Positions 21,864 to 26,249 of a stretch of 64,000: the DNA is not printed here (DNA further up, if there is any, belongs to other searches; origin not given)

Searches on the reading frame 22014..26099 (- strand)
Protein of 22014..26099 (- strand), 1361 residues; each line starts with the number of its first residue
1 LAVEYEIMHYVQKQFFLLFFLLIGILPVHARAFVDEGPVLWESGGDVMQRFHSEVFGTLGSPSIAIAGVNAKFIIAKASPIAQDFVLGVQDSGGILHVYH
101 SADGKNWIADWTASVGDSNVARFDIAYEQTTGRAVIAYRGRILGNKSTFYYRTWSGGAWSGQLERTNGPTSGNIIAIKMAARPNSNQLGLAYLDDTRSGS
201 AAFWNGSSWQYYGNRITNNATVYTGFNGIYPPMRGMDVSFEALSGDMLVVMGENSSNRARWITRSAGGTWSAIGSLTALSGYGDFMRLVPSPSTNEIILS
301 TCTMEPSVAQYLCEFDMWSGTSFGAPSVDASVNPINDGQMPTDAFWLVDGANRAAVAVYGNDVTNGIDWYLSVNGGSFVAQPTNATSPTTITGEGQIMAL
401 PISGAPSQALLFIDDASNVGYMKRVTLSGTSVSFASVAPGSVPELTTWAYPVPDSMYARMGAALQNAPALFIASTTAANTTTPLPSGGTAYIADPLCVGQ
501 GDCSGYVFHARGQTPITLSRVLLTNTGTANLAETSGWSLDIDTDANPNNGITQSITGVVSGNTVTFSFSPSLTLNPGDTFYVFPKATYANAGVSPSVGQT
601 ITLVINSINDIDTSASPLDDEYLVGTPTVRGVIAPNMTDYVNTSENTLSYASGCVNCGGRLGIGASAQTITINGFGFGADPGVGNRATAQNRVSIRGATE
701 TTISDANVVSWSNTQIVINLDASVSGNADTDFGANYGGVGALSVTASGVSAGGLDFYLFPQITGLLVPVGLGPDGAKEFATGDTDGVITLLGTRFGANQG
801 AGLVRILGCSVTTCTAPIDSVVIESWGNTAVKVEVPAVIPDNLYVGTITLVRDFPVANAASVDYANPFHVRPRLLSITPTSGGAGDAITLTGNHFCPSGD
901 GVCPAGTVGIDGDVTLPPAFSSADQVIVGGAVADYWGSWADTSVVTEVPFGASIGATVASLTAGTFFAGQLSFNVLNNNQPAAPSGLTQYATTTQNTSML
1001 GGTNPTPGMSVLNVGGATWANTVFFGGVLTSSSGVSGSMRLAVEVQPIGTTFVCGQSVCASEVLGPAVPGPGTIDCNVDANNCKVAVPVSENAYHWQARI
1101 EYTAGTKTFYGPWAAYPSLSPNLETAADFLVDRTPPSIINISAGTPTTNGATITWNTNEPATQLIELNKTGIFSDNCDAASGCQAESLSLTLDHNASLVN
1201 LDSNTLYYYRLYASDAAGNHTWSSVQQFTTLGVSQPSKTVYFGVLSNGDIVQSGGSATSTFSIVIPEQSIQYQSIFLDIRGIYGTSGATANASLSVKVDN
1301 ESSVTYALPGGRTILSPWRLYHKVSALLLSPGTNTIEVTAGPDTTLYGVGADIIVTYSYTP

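Call 11: search_protein_families(library=pfam, proteins=[window:22014-26099:-], max_evalue=0.001)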
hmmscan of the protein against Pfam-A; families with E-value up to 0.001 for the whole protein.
window:22014-26099:- (1361 aa): 1 family
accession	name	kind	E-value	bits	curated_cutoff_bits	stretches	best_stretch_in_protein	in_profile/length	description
PF16656.11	Pur_ac_phosph_N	-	1.3e-08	35.7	30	1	1136-1230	1-93/93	Purple acid Phosphatase, N-terminal domain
